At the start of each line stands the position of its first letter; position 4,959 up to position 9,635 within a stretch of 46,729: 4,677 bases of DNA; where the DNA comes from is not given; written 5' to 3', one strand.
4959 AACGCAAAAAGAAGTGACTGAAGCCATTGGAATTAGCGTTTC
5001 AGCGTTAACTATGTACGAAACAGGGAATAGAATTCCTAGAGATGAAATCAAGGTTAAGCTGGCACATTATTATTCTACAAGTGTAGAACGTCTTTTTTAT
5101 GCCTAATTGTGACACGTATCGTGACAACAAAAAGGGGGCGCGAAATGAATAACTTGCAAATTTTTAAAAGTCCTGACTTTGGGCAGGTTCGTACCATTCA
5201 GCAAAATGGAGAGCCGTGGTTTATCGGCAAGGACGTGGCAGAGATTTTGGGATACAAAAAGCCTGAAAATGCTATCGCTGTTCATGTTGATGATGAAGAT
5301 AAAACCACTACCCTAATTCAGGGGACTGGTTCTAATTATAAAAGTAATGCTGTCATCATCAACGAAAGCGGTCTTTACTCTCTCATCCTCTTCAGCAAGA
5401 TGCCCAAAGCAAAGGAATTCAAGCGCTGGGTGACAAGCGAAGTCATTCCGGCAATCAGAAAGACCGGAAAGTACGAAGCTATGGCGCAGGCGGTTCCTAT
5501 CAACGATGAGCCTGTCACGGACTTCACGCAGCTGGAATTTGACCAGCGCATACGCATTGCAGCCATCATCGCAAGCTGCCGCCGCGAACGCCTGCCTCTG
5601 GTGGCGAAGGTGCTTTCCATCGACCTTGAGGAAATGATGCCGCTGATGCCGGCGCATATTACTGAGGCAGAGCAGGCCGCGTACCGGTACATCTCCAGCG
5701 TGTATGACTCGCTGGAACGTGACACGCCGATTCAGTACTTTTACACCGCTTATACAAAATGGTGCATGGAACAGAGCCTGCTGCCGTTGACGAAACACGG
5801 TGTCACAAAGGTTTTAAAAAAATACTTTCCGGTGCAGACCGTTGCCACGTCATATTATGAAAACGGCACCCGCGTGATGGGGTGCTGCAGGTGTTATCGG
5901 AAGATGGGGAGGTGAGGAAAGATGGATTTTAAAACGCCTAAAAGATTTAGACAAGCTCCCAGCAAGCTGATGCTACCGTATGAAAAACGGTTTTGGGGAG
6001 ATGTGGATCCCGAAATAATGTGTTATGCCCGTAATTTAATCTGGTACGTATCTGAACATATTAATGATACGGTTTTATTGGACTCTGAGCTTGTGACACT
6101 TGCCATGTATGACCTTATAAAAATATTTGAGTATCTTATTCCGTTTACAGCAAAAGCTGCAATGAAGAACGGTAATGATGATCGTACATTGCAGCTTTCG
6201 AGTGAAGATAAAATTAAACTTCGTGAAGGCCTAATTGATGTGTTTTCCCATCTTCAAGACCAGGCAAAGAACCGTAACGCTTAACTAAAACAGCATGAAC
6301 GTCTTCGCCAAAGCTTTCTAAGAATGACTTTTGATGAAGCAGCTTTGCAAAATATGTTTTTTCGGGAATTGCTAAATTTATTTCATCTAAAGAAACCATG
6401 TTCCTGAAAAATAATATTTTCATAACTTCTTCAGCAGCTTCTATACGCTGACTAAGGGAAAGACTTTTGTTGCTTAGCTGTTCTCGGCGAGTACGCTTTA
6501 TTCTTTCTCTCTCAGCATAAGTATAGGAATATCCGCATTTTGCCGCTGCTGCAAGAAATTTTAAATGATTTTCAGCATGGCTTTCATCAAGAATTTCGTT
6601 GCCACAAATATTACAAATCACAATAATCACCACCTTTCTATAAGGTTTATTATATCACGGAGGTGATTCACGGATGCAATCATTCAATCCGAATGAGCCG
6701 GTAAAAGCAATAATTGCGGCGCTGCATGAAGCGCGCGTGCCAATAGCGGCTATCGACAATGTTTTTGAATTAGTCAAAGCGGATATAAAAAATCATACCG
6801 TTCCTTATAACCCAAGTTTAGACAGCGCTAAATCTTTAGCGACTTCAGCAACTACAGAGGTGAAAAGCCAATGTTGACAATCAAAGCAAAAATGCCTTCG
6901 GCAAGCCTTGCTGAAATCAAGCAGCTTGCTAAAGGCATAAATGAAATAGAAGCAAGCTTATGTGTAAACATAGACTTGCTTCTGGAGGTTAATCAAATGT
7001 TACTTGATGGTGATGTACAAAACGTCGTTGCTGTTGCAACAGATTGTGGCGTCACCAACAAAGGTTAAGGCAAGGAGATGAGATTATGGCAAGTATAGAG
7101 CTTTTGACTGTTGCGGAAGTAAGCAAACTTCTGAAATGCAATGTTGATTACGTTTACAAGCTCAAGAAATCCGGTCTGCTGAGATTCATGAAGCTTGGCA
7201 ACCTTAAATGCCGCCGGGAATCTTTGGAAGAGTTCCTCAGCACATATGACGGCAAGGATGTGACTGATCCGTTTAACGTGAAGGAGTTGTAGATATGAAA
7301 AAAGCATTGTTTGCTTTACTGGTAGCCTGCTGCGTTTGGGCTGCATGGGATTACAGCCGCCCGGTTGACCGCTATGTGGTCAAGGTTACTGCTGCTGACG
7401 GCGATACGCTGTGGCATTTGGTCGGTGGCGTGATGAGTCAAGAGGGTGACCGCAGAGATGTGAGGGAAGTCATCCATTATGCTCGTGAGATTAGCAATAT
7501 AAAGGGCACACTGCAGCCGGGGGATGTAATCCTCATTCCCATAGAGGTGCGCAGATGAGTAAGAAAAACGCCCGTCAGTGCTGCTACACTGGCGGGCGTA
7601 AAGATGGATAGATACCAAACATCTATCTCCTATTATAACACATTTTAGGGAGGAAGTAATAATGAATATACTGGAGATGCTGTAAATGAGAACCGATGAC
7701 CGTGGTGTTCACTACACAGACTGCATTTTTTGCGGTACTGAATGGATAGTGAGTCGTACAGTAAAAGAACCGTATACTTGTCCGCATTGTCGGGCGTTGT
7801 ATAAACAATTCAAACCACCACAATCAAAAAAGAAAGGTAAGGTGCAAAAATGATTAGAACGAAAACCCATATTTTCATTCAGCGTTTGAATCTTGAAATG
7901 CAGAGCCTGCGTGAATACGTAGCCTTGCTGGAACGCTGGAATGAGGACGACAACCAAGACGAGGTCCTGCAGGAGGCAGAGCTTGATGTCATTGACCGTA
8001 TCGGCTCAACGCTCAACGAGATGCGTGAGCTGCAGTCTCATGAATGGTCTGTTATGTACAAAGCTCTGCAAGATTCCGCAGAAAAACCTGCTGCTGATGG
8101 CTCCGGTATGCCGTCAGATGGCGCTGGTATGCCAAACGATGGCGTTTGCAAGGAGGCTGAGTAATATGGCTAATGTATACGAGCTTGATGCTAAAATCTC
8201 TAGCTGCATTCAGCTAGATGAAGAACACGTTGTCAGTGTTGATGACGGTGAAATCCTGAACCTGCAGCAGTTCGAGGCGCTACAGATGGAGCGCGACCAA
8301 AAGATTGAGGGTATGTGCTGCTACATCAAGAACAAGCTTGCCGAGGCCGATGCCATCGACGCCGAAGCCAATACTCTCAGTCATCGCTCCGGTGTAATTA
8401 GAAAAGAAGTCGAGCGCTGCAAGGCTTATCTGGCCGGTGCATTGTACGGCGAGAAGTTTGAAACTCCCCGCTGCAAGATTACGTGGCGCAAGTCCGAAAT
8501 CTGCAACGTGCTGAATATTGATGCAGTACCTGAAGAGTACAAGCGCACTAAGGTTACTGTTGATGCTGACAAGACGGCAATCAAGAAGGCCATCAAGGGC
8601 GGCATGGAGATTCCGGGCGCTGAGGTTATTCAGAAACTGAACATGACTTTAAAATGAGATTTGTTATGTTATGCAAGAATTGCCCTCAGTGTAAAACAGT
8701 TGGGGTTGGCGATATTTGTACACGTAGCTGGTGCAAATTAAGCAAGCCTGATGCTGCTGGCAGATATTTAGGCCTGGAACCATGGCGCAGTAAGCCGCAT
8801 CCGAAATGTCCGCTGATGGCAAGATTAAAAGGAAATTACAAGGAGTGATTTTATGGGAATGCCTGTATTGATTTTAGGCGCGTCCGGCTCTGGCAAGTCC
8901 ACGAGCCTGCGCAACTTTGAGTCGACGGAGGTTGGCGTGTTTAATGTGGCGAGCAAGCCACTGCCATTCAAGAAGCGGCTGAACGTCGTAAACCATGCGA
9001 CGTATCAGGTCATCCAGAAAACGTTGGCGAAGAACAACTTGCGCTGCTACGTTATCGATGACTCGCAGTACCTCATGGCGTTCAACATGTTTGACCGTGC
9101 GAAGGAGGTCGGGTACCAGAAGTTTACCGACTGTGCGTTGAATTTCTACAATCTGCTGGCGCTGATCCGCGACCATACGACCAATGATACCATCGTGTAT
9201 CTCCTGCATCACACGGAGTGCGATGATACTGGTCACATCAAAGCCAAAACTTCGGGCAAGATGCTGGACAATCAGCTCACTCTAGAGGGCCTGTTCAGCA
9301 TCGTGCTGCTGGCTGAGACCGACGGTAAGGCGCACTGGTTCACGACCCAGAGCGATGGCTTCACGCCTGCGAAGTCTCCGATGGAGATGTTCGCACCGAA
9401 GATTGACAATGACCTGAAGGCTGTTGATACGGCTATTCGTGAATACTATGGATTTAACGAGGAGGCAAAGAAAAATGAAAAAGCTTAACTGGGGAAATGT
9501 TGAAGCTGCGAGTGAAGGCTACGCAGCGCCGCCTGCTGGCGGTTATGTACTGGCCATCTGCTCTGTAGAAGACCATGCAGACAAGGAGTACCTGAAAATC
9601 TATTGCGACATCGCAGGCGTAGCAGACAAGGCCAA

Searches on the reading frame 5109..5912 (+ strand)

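Call 70: search_protein_families(library=pfam, proteins=[window:5109-5912:+], max_evalue=0.001)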
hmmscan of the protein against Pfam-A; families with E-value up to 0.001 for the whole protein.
window:5109-5912:+ (268 aa): 1 family
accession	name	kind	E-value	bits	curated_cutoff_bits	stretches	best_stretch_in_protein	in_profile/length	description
PF02498.22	Bro-N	-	2.9e-31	108.4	25.6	1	26-114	1-96/96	BRO family, N-terminal domain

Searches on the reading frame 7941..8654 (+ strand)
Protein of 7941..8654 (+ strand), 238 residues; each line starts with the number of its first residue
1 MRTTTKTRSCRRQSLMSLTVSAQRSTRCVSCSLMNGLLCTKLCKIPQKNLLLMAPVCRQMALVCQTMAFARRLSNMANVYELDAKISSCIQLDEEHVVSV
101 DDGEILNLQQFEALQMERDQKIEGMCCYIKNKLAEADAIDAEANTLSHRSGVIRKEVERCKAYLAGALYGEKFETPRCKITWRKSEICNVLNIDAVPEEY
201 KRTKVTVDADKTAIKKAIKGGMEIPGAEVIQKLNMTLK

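Call 70: search_protein_families(library=pfam, proteins=[window:7941-8654:+], max_evalue=0.001)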
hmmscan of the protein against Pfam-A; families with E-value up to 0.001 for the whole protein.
window:7941-8654:+ (238 aa): 1 family
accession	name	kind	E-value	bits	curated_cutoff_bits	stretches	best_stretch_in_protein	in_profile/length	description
PF05565.16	Sipho_Gp157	-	9.2e-31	107.5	28.6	1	79-237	2-161/162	Siphovirus Gp157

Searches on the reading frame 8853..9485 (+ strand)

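Call 70: search_protein_families(library=pfam, proteins=[window:8853-9485:+], max_evalue=0.001)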
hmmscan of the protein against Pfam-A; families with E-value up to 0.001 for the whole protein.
window:8853-9485:+ (211 aa): 2 families
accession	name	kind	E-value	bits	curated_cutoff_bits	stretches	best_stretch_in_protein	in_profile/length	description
PF13479.12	AAA_24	-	0.00014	22.2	27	1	4-176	4-194/195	AAA domain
PF13401.12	AAA_22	-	0.00033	21.4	27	0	5-26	8-29/130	AAA domain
